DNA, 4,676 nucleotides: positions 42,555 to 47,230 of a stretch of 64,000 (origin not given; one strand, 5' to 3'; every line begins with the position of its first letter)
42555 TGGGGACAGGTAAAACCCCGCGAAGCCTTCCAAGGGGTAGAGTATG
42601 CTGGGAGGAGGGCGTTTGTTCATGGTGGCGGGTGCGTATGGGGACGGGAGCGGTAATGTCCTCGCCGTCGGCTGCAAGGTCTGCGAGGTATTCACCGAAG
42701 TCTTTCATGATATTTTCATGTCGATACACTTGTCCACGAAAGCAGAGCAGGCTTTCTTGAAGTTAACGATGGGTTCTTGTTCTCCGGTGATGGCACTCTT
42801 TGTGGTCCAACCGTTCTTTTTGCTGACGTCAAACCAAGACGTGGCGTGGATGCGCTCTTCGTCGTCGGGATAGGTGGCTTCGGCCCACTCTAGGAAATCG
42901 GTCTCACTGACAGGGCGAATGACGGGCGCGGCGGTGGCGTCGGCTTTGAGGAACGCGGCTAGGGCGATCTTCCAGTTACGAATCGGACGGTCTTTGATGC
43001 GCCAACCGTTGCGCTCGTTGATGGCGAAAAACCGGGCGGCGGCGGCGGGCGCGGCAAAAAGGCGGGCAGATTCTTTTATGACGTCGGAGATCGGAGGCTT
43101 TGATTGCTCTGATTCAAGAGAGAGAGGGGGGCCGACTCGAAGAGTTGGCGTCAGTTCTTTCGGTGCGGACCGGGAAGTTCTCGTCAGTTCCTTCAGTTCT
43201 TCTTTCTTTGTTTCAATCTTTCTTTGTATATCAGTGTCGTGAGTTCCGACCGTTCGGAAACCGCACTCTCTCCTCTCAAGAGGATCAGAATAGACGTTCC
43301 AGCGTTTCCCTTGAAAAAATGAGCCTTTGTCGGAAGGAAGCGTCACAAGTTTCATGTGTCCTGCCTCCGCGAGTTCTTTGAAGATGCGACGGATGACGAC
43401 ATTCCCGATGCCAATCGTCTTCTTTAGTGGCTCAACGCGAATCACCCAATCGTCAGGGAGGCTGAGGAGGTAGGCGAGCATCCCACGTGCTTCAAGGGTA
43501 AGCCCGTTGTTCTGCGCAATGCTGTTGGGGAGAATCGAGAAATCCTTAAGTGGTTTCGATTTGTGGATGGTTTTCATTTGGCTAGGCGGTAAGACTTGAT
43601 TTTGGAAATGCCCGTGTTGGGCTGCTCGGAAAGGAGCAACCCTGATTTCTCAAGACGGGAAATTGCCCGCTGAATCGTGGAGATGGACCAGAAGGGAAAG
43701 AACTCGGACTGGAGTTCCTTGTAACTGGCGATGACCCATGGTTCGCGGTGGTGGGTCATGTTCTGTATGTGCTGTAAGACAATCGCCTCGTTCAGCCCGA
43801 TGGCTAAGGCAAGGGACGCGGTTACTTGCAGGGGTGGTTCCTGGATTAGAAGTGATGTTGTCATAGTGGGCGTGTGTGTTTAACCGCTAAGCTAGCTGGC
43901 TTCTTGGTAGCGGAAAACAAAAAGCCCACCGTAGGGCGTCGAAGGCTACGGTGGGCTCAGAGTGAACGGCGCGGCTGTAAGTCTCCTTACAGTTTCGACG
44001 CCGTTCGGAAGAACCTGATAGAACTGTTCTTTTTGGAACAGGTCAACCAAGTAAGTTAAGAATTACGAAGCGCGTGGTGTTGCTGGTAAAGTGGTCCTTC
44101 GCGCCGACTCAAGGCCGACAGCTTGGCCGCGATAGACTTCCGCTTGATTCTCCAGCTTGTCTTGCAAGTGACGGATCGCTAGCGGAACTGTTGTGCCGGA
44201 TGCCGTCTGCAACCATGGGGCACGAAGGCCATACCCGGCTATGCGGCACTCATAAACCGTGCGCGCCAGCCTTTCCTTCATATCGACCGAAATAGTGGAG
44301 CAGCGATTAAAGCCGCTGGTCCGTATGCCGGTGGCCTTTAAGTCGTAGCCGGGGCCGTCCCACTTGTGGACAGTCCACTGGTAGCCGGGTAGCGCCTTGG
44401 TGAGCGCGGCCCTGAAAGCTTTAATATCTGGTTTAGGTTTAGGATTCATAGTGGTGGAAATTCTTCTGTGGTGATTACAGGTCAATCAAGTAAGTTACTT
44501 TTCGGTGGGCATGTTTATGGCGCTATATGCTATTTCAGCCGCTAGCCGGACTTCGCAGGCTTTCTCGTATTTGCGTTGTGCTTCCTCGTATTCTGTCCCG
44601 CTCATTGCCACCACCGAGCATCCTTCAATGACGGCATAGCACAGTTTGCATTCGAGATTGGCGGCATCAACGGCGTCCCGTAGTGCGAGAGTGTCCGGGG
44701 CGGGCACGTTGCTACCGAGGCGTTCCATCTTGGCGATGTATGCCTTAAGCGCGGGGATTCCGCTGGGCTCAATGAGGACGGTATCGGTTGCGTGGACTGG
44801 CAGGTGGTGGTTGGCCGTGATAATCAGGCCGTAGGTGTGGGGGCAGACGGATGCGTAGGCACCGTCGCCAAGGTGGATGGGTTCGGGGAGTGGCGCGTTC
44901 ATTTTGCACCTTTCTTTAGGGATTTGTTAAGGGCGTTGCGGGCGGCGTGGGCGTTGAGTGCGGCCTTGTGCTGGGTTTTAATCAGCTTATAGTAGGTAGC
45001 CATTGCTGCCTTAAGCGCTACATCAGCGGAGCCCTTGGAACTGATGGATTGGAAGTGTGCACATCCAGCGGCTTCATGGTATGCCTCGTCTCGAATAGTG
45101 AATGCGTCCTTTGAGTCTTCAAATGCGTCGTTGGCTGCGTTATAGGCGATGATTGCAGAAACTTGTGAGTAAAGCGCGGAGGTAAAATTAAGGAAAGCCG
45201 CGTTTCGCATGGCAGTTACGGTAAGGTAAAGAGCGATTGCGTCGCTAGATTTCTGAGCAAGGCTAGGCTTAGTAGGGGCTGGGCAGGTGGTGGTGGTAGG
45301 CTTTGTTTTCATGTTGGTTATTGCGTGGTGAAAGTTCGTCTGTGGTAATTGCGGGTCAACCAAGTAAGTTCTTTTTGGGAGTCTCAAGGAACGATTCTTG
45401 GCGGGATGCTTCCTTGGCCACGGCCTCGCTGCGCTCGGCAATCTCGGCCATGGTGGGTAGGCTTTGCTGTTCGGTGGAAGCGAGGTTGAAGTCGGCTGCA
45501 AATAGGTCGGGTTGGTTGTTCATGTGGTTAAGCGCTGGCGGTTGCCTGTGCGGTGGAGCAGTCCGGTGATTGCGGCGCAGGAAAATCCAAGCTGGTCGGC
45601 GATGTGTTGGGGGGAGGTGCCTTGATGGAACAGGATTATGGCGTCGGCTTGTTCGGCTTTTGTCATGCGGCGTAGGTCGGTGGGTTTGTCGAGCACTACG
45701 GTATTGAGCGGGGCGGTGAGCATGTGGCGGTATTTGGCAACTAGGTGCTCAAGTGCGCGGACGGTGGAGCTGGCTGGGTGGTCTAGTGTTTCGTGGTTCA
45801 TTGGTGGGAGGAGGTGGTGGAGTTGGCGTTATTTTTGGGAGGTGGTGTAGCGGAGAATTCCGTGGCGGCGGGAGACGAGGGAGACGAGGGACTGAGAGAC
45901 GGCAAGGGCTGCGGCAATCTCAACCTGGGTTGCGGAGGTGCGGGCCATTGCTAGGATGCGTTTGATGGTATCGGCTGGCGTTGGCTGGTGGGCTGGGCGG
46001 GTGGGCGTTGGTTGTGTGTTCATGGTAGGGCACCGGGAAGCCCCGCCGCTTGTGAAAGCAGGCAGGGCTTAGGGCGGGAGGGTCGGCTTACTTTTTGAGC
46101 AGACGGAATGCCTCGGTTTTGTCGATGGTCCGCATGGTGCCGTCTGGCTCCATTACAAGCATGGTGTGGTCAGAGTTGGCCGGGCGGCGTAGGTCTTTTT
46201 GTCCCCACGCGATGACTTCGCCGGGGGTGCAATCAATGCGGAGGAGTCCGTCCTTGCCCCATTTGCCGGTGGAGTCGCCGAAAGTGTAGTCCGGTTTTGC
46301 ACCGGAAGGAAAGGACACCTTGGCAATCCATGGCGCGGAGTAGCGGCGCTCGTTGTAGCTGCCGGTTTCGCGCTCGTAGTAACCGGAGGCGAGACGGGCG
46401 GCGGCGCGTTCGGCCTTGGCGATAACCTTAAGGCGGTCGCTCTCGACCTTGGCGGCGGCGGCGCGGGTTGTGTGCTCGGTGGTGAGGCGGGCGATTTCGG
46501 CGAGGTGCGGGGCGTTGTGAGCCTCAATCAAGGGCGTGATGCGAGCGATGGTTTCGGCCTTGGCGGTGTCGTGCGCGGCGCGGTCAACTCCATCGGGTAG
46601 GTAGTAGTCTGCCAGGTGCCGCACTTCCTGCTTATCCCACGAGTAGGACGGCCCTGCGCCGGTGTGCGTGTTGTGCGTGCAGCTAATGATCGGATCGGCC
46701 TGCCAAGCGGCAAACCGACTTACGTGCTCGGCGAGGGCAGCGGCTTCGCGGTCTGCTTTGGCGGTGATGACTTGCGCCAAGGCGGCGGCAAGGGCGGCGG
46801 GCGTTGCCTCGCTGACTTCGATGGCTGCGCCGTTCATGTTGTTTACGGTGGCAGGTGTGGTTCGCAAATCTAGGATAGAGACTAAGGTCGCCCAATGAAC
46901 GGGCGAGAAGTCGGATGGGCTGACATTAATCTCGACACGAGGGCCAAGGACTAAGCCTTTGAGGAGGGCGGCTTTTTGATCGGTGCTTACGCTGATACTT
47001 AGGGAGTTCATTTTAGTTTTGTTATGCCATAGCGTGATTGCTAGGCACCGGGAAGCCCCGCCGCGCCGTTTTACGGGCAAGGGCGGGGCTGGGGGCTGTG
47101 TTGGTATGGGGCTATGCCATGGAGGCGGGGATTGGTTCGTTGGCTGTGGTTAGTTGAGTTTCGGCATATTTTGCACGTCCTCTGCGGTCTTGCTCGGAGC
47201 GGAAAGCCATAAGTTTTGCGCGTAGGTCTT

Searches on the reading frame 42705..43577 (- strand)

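Call 79: search_protein_families(library=pfam, proteins=[window:42705-43577:-], max_evalue=0.01)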
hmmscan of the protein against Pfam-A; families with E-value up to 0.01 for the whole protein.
window:42705-43577:- (290 aa): 1 family
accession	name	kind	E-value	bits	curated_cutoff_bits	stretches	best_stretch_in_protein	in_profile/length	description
PF13730.12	HTH_36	-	0.0096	16.1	25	0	25-74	2-54/55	Helix-turn-helix domain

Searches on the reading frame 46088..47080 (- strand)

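Call 79: search_protein_families(library=pfam, proteins=[window:46088-47080:-], max_evalue=0.01)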
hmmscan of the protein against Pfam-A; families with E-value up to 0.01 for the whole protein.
window:46088-47080:- (330 aa): 1 family
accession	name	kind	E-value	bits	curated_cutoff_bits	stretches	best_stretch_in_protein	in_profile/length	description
PF06722.18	EryCIII-like_C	-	0.0068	16.8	31.7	0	148-217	60-130/145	Erythromycin biosynthesis protein CIII-like, C-terminal domain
